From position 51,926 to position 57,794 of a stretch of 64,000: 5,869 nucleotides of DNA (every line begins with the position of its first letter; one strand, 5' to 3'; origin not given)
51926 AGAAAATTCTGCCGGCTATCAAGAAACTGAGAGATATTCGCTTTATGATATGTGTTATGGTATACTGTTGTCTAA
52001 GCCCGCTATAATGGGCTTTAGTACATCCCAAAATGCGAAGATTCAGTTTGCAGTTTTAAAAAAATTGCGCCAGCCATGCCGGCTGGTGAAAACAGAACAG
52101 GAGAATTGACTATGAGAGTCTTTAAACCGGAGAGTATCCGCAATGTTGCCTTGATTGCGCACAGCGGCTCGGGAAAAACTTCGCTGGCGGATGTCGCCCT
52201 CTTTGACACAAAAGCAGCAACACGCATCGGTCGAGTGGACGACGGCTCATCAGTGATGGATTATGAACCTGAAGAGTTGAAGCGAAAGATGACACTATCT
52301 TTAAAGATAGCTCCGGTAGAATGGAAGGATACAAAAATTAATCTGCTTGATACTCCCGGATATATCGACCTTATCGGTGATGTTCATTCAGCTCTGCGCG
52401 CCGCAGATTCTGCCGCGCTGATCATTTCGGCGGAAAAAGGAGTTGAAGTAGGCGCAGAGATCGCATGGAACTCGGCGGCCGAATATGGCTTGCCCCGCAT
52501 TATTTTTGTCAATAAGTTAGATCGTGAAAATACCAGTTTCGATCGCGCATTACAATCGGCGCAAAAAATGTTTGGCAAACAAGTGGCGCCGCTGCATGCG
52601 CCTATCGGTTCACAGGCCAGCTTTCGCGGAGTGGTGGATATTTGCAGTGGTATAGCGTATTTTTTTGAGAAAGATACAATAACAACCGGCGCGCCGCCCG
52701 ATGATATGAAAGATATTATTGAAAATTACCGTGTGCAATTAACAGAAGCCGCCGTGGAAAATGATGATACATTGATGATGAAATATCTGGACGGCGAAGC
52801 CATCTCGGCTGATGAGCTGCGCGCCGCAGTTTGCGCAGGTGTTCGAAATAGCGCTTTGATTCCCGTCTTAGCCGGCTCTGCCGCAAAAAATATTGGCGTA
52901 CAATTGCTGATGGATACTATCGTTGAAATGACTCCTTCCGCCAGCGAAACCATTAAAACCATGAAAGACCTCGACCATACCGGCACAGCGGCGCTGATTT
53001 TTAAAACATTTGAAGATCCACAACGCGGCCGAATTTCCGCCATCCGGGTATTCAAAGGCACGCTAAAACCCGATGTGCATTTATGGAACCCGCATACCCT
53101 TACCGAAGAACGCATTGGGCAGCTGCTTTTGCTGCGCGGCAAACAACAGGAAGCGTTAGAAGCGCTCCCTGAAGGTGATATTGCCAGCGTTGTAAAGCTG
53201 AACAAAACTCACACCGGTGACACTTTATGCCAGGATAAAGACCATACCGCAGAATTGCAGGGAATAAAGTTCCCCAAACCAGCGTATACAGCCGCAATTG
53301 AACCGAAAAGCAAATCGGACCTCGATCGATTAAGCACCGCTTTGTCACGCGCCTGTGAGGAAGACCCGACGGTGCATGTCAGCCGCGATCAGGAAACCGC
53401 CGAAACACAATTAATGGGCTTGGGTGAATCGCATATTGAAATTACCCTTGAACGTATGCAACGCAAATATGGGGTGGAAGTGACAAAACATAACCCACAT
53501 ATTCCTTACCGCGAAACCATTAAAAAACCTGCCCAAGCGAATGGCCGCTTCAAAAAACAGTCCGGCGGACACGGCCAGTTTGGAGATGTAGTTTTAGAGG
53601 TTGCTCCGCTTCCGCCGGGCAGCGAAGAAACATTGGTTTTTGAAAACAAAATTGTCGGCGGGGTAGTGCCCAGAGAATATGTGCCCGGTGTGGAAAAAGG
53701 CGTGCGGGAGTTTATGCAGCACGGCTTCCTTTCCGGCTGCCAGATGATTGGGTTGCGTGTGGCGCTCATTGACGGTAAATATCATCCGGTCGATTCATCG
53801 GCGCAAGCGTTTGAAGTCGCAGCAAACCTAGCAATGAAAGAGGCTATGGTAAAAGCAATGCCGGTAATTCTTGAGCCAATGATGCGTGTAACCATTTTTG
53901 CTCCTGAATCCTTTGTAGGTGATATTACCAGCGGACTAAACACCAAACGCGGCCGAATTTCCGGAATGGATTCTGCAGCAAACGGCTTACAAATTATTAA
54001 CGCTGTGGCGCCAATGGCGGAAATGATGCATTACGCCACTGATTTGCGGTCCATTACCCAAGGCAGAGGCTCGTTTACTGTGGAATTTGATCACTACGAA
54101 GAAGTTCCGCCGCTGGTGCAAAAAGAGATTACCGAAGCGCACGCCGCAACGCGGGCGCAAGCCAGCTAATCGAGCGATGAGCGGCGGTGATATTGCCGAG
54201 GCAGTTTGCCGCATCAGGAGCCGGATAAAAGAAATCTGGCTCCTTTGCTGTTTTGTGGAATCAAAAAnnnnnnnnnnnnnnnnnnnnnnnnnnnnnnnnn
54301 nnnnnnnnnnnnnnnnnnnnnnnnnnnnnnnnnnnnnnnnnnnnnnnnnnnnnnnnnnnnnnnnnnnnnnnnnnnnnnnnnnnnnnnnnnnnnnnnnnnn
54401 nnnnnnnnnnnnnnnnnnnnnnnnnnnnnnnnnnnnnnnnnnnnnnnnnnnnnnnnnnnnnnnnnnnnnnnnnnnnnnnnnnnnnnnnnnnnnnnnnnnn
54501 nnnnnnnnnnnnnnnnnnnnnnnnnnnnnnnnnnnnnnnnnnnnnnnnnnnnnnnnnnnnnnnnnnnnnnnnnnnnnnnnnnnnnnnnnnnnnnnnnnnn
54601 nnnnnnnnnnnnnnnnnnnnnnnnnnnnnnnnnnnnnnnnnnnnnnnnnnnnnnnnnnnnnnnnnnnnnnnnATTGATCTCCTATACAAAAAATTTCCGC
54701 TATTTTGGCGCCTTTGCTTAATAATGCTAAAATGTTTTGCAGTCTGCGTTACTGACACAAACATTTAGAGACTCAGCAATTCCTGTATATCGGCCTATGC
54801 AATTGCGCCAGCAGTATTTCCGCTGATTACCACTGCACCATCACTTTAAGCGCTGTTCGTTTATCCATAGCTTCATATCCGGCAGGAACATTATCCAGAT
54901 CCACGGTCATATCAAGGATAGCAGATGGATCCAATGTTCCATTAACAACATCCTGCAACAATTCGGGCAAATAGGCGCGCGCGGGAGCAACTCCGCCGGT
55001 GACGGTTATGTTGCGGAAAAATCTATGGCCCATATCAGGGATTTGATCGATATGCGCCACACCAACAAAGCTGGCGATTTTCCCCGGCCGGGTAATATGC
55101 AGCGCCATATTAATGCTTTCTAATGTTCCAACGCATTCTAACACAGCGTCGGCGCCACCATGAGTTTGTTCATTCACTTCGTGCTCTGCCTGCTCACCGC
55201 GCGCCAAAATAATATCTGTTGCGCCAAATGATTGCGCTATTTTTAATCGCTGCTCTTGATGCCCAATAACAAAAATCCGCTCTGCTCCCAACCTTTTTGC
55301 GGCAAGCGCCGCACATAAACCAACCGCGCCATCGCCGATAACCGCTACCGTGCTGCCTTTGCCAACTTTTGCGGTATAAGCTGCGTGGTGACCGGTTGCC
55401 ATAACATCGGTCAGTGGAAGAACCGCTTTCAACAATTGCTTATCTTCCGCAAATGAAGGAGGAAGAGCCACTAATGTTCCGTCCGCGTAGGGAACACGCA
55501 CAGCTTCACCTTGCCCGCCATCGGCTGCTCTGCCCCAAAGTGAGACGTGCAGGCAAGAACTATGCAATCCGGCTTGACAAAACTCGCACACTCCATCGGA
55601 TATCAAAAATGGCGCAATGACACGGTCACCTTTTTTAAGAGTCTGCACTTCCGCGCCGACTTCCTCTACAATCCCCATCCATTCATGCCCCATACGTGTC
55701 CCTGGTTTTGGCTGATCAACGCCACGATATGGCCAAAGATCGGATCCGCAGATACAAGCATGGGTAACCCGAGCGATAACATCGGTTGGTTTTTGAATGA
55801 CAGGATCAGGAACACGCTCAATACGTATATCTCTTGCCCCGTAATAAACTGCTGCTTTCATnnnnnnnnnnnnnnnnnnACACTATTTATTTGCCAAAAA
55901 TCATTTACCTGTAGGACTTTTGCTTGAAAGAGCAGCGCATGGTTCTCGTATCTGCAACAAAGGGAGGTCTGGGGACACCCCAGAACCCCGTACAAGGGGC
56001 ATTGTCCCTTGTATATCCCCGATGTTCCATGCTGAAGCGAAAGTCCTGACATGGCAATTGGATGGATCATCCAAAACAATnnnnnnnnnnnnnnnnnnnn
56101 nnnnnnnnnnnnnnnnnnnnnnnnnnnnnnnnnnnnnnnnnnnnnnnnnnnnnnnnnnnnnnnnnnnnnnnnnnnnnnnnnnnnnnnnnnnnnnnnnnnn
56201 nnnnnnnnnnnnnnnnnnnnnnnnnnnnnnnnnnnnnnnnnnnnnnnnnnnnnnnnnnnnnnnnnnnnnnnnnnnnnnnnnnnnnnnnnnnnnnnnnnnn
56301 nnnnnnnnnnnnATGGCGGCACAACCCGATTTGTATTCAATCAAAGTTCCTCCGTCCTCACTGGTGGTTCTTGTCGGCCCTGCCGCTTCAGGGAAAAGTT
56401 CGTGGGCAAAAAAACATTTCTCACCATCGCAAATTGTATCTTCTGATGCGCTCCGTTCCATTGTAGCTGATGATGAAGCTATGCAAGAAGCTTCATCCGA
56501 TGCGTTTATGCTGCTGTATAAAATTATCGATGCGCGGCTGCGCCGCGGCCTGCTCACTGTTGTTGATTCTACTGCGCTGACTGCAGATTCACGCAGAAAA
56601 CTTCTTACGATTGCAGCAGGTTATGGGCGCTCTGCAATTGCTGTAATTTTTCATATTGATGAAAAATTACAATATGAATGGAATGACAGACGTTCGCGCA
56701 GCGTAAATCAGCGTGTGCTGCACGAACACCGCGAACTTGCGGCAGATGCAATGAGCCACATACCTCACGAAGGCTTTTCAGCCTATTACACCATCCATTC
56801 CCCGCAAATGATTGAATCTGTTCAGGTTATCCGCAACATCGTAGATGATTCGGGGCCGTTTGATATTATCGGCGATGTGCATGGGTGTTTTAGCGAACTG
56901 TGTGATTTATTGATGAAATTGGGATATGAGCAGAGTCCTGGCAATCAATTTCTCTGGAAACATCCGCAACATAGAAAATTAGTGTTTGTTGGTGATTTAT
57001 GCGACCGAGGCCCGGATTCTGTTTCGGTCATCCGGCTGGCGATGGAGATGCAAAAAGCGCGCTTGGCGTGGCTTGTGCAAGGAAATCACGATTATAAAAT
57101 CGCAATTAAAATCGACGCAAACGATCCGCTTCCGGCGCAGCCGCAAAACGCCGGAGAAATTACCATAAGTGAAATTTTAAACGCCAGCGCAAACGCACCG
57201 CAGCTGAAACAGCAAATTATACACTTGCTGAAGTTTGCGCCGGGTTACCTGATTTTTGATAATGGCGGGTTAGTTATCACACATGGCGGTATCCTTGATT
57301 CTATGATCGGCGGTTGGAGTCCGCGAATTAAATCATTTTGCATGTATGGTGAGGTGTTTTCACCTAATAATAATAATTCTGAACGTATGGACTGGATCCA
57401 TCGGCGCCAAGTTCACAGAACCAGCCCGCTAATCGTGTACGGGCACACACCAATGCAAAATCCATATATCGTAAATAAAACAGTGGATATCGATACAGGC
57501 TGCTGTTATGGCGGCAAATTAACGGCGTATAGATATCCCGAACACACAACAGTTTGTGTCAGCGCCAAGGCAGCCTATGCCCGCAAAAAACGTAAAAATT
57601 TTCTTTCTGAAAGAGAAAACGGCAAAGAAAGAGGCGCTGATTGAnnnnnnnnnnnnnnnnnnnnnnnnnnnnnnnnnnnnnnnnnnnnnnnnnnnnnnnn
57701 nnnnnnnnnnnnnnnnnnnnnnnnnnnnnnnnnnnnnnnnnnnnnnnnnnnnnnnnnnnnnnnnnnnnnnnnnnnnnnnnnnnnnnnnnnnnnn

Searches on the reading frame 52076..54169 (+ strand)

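Call 18: search_protein_families(library=ncbifam, proteins=[window:52076-54169:+], max_evalue=1e-10)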
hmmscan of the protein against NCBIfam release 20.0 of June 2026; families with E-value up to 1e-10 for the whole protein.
window:52076-54169:+ (697 aa): 19 families
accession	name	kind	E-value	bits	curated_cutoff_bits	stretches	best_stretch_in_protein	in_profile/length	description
NF009381.0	PRK12740.1-5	subfamily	1.6e-254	846.5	583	1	13-693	1-689/692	elongation factor G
TIGR00484.1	EF-G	equivalog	6.8e-190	632.6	659.4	1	15-689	4-689/691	elongation factor G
NF009891.0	PRK13351.1-1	equivalog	5.4e-185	616.8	597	1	16-690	4-678/681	elongation factor G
NF009377.1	PRK12740.1-1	equivalog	1.7e-176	588.7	890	1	15-685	7-698/700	elongation factor G-like protein EF-G2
NF009379.0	PRK12740.1-3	equivalog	7.1e-173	576.7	513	1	19-691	6-672/674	elongation factor G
NF058620.1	EFG2_Bacteroid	exception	2.1e-160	535.5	1000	2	13-516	1-512/717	elongation factor G2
NF012153.1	tet_protect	equivalog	1.2e-92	311.1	775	1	23-674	2-614/614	tetracycline resistance ribosomal protection protein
TIGR00490.1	aEF-2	equivalog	3.2e-73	247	738.45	3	290-485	275-472/720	elongation factor EF-2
NF000120.3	47473_otr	exception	6.7e-66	223.1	900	1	23-667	4-606/608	tetracycline resistance ribosomal protection protein Otr(A)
NF033148.1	tet_protect_M_W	exception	1.3e-61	208.8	1100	2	216-676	168-612/639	TetM/TetW/TetO/TetS family tetracycline resistance ribosomal protection protein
NF012155.1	tet_protect_M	exception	1.4e-53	182.1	1420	2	224-674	176-610/639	tetracycline resistance ribosomal protection protein Tet(M)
NF012154.0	tet_protect_Q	exception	1.1e-47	162.7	1425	2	21-160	3-142/638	tetracycline resistance ribosomal protection protein Tet(Q)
TIGR01394.1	TypA_BipA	equivalog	3.7e-46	157.5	757.3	2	21-168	1-146/594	translational GTPase TypA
NF001964.0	PRK00741.1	equivalog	4.9e-46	157.2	473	1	21-473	12-464/529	peptide chain release factor 3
NF009892.0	PRK13351.1-3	equivalog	9.6e-46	156.4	640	2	227-667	183-607/623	elongation factor G-like protein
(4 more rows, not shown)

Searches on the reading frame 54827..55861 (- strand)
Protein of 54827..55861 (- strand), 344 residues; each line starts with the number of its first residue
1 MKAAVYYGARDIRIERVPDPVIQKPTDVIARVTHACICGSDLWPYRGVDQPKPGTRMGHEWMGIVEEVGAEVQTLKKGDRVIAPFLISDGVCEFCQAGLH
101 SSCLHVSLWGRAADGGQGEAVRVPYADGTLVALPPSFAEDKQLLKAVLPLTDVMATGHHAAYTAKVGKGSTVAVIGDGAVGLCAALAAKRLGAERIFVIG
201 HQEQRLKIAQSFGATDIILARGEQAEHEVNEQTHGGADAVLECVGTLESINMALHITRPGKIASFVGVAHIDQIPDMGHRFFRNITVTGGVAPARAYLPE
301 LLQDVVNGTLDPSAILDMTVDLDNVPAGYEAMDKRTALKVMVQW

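Call 18: search_protein_families(library=ncbifam, proteins=[window:54827-55861:-], max_evalue=1e-10)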
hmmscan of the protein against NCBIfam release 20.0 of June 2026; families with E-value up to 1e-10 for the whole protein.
window:54827-55861:- (344 aa): 17 families
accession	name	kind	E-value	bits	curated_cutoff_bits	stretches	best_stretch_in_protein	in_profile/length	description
TIGR02819.1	fdhA_non_GSH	equivalog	1.8e-39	135.5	636.95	1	2-245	4-266/397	formaldehyde dehydrogenase, glutathione-independent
NF003808.0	PRK05396.1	equivalog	4e-38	131.1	380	1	11-344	12-340/341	L-threonine 3-dehydrogenase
NF010344.0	PRK13771.1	subfamily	2.4e-36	125.4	349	1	1-342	1-331/334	putative alcohol dehydrogenase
NF041097.1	keto_inos_dh_IolM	equivalog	2.8e-35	121.7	450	1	7-343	35-388/389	scyllo-inosose 3-dehydrogenase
TIGR02818.1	adh_III_F_hyde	equivalog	5.2e-34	117.9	543.95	2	153-342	169-366/368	S-(hydroxymethyl)glutathione dehydrogenase/class III alcohol dehydrogenase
NF007642.0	PRK10309.1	equivalog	1e-32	113.8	550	1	1-272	1-265/347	galactitol-1-phosphate 5-dehydrogenase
NF041172.1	AcrlCoa_red_Thmprot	equivalog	2.1e-32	112.4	500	1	1-341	1-331/334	acryloyl-CoA reductase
TIGR00692.1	tdh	equivalog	2.2e-31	109.2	458.35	1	12-343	11-339/340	L-threonine 3-dehydrogenase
TIGR03451.1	mycoS_dep_FDH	equivalog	4.6e-30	104.6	512.9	1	17-343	21-357/358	S-(hydroxymethyl)mycothiol dehydrogenase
TIGR03366.1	HpnZ_proposed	hypoth_equivalog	1.1e-29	103.6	328.1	1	25-306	5-290/315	putative phosphonate catabolism associated alcohol dehydrogenase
TIGR03989.1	Rxyl_3153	subfamily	1.6e-27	96.8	440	2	151-343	168-369/370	NDMA-dependent alcohol dehydrogenase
NF006940.0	PRK09422.1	equivalog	8.9e-27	93.9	344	1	1-332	1-322/338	alcohol dehydrogenase AdhP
NF007489.0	PRK10083.1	equivalog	6.6e-23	81.2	376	1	14-341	14-334/339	Zn-dependent oxidoreductase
NF007375.0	PRK09880.1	equivalog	3.1e-22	78.8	469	1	3-343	7-342/344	L-idonate 5-dehydrogenase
TIGR03201.1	dearomat_had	equivalog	2.1e-18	66.5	338.65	1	26-238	24-234/349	6-hydroxycyclohex-1-ene-1-carbonyl-CoA dehydrogenase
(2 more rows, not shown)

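Call 20: find_encoding_contigs(protein=window:54827-55861:-, flank=10000, max_places=10)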
Protein window:54827-55861:- (344 aa): no gene with exactly this product is on record in the collection.

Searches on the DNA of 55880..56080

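Call 45: search_rna_families(source=window, start=55880, end=56080, threshold=evalue, max_evalue=10)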
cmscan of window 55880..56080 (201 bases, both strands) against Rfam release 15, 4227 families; matches with E-value up to 10: 3.
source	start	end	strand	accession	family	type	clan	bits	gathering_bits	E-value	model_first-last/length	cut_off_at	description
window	55962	55989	-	RF01792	eiav_FSE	Cis-reg; frameshift_element;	-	13.9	40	0.46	1-35/35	no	ribosomal frameshift site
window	55957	56011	-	RF03416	mir-7383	Gene; miRNA;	-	13.5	88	4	1-59/59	no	mir-7383 microRNA precursor family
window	55972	56019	-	RF04269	mir-373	Gene; miRNA;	-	13.2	69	8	1-69/69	no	mir-373 microRNA precursor family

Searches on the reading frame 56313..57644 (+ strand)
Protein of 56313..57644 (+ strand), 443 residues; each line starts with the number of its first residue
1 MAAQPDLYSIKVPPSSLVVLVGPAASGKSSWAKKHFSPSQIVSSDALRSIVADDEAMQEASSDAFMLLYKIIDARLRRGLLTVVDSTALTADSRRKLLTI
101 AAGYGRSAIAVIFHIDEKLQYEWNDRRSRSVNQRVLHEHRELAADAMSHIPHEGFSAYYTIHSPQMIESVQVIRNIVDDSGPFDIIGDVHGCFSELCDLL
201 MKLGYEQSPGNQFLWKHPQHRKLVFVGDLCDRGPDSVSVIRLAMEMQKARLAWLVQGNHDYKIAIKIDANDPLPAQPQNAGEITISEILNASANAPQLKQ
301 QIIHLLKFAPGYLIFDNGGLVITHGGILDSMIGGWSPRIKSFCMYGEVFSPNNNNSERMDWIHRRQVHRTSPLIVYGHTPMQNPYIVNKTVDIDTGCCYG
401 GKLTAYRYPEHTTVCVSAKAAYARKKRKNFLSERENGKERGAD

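Call 18: search_protein_families(library=ncbifam, proteins=[window:56313-57644:+], max_evalue=1e-10)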
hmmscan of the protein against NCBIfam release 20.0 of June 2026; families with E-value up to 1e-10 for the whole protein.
window:56313-57644:+ (443 aa): 5 families
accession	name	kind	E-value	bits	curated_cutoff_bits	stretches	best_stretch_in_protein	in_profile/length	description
TIGR04075.1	bacter_Pnkp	equivalog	2.5e-115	386.6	750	1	9-428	2-423/851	polynucleotide kinase-phosphatase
NF010148.0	PRK13625.1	equivalog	1e-56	192.2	340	1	183-428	3-242/245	bis(5'-nucleosyl)-tetraphosphatase PrpE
NF001204.0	PRK00166.1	equivalog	1.1e-22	80.7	176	1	185-328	5-124/276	symmetrical bis(5'-nucleosyl)-tetraphosphatase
NF008516.0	PRK11439.1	equivalog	1.7e-12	47.8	326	0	185-273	21-93/218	protein-serine/threonine phosphatase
TIGR00668.1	apaH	equivalog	6.8e-12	45.4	222.85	0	185-327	5-123/279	bis(5'-nucleosyl)-tetraphosphatase (symmetrical) ApaH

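Call 36: find_encoding_contigs(protein=window:56313-57644:+, flank=10000, max_places=10)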
Protein window:56313-57644:+ (443 aa): no gene with exactly this product is on record in the collection.
